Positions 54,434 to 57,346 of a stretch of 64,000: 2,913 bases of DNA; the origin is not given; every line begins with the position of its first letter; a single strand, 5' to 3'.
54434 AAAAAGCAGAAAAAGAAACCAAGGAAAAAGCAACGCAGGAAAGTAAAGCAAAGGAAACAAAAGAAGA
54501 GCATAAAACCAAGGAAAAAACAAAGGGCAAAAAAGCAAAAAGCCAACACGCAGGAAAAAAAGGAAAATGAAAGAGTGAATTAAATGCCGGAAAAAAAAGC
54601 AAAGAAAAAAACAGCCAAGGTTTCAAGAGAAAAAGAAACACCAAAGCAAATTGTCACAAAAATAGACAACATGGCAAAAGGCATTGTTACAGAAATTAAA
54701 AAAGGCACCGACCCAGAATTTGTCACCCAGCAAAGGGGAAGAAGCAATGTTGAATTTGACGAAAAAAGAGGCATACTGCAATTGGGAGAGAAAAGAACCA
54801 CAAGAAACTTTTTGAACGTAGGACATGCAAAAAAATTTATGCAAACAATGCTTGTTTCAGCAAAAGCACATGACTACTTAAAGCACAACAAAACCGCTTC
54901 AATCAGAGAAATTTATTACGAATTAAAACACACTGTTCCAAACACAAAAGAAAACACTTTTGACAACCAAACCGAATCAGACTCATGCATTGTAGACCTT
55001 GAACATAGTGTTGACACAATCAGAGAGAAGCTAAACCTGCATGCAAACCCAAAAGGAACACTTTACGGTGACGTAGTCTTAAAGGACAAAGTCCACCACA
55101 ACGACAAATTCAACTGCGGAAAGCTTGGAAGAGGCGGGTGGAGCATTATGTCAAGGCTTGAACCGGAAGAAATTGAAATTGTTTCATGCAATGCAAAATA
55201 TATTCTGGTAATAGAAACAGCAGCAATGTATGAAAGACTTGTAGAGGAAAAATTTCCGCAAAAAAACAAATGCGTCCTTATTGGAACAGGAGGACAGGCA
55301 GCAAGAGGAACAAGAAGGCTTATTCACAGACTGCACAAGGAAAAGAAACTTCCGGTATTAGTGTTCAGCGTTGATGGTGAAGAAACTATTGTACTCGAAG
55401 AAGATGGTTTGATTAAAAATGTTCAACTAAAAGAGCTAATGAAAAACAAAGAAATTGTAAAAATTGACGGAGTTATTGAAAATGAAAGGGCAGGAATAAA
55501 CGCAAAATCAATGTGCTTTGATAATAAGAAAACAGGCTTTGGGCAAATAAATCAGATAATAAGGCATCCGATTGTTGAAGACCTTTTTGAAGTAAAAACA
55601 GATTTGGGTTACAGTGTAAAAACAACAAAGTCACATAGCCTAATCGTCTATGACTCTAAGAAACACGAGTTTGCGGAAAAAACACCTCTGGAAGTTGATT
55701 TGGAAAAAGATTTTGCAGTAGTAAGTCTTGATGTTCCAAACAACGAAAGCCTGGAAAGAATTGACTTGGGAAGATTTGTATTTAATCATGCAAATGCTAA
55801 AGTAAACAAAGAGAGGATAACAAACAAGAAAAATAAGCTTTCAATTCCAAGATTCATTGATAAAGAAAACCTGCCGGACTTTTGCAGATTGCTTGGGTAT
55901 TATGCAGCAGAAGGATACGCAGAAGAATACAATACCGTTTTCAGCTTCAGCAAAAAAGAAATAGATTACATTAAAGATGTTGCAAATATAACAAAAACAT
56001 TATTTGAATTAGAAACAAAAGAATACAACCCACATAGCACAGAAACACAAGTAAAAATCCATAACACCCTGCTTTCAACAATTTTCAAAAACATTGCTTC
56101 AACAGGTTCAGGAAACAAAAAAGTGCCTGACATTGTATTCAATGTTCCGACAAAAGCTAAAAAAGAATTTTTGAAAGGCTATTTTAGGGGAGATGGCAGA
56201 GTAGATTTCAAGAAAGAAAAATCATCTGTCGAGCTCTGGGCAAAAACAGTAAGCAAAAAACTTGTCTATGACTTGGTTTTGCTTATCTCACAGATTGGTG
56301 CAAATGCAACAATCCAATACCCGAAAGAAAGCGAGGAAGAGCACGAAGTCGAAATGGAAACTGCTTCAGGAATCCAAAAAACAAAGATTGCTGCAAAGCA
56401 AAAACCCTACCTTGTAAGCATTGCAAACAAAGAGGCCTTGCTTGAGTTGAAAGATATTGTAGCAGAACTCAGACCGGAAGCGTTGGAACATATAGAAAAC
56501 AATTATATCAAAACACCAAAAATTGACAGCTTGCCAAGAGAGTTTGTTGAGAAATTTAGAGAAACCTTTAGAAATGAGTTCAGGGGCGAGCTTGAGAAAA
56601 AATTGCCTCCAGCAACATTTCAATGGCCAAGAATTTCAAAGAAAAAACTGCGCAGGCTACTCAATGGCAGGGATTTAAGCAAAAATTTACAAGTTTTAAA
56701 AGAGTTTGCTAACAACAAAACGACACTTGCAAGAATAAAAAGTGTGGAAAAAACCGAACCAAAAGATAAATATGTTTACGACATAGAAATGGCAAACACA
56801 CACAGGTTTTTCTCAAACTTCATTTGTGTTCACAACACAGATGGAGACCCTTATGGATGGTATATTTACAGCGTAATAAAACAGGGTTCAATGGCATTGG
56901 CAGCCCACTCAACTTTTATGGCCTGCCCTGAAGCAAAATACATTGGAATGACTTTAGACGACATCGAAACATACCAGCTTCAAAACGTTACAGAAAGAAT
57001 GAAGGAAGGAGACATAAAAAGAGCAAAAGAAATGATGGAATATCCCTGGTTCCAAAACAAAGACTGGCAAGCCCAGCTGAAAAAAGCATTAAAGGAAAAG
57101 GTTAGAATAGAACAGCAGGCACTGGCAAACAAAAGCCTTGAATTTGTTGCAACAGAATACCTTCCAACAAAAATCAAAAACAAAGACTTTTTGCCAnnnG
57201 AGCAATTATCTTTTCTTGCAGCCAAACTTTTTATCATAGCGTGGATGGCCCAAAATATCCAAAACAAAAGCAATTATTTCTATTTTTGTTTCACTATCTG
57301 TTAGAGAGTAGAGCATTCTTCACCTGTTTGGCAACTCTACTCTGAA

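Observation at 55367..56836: Intein in topoisomerase VI subunit A inserted immediately before the Toprim DxD (TDGDPYG) motif, with Ser as residue 1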

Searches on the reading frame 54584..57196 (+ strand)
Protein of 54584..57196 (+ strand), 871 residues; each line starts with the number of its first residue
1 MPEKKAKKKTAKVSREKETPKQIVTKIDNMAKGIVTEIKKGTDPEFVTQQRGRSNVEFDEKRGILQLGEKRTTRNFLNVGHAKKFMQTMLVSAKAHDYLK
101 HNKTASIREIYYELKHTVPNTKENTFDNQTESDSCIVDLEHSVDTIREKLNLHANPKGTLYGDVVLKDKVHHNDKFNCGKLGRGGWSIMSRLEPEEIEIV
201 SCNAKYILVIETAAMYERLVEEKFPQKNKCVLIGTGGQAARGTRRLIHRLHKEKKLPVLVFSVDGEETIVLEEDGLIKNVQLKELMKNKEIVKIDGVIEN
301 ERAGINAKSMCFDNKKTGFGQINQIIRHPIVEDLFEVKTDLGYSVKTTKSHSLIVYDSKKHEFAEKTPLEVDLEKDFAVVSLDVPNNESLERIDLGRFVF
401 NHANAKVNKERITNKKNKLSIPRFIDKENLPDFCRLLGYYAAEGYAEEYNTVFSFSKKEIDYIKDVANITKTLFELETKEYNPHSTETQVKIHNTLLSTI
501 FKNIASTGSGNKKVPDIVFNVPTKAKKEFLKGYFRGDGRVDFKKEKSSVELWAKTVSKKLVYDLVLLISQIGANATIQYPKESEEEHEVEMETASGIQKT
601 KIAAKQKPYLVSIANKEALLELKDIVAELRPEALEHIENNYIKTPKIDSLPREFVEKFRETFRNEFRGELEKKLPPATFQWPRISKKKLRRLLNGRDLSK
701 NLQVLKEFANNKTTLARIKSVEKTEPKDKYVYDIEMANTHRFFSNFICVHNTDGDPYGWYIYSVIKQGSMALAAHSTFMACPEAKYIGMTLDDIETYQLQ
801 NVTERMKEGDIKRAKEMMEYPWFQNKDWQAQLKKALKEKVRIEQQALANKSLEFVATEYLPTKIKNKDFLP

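Call 3: search_protein_families(library=pfam, proteins=[window:54584-57196:+], max_evalue=0.01)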
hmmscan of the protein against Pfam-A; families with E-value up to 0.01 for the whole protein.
window:54584-57196:+ (871 aa): 4 families
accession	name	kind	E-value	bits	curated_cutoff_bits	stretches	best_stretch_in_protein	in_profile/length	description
PF21180.3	TOP6A-Spo11_Toprim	-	5.5e-53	179.9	24.1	2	752-864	57-170/170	Topoisomerase 6 subunit A/Spo11, Toprim domain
PF14890.11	Intein_splicing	-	4.9e-18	65.8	35.8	1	270-751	2-155/155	Intein splicing domain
PF04406.19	TP6A_N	-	4.4e-15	55.7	26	1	83-152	1-62/62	Type IIB DNA topoisomerase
PF14528.11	LAGLIDADG_3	-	2.7e-12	47.2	22.5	1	526-584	3-58/82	LAGLIDADG-like domain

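Call 4: search_protein_families(library=ncbifam, proteins=[window:54584-57196:+], max_evalue=0.01)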
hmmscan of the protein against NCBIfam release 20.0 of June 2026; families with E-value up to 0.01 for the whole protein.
window:54584-57196:+ (871 aa): 13 families
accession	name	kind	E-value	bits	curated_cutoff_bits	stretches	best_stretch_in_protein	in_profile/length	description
NF003333.0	PRK04342.1-2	equivalog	8.4e-149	495.4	465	2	16-262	4-247/367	DNA topoisomerase IV subunit A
NF003336.0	PRK04342.1-5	equivalog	3.8e-94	315.6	531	2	16-262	9-257/386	DNA topoisomerase IV subunit A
NF003335.0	PRK04342.1-4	equivalog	5.8e-74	249.2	424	2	6-262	4-253/373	DNA topoisomerase VI subunit A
NF003332.0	PRK04342.1-1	equivalog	3.2e-67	227.1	538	2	18-265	6-249/363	DNA topoisomerase IV subunit A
NF003334.0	PRK04342.1-3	equivalog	2.2e-64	217.7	658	2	23-261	8-237/354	DNA topoisomerase IV subunit A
NF003337.0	PRK04342.1-6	equivalog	1.2e-61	208.8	675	2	22-266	14-252/370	DNA topoisomerase IV subunit A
NF011491.0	PRK14898.1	equivalog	8.5e-28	96.9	783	1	261-752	75-544/860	DNA-directed RNA polymerase subunit A''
NF011303.0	PRK14715.1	equivalog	1.2e-23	82.2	1585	2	412-617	1102-1300/1627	DNA-directed DNA polymerase II large subunit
NF045703.1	rSAM_Tes_intein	exception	9.9e-15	53.4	1700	2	430-582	368-518/1040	tetraether lipid synthase Tes, intein-containing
NF038098.1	GyrA_w_intein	exception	2.4e-09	35.7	1850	1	437-753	243-539/1232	intein-containing DNA gyrase subunit A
NF005852.0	PRK07773.1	equivalog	2.7e-09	35.9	780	1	508-752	594-827/886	replicative DNA helicase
NF011302.0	PRK14714.1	equivalog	2.3e-08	32.1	1791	1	283-382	957-1055/1350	DNA-directed DNA polymerase II large subunit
TIGR01445.1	intein_Nterm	domain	9.7e-06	26.5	24.5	1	263-355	2-83/83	intein N-terminal splicing region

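Call 20: find_encoding_contigs(protein=window:54584-57196:+, flank=3000, max_places=3)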
Protein window:54584-57196:+ (871 aa): no gene with exactly this product is on record in the collection.

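Call 22: search_protein_representatives(protein=window:54584-57196:+)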
Query: 871 residues. Proteins with E-value up to 0.001 (for the whole library): 4371; up to 1e-10: 1085; up to 1e-30: 124. The best 150 are listed.
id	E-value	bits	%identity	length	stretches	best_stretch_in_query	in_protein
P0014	0.0e+00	1950.7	100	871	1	1-871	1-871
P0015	2.7e-175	601.0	42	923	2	19-710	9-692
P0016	2.2e-153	528.6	39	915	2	10-704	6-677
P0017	2.8e-151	521.6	39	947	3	7-579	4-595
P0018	1.3e-116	407.0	40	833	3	25-415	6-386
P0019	3.3e-112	392.4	74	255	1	14-252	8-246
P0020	1.5e-106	373.7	44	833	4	25-217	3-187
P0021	8.7e-96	338.1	50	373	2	26-262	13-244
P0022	8.9e-92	324.8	46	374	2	10-261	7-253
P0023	4.1e-90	319.3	43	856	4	16-211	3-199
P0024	2.3e-89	316.8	45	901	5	131-262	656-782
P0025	9.1e-86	304.9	46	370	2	19-262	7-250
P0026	8.9e-84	298.3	28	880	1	23-864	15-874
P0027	3.0e-83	296.6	43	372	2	16-262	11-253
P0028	8.8e-81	288.4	74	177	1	701-871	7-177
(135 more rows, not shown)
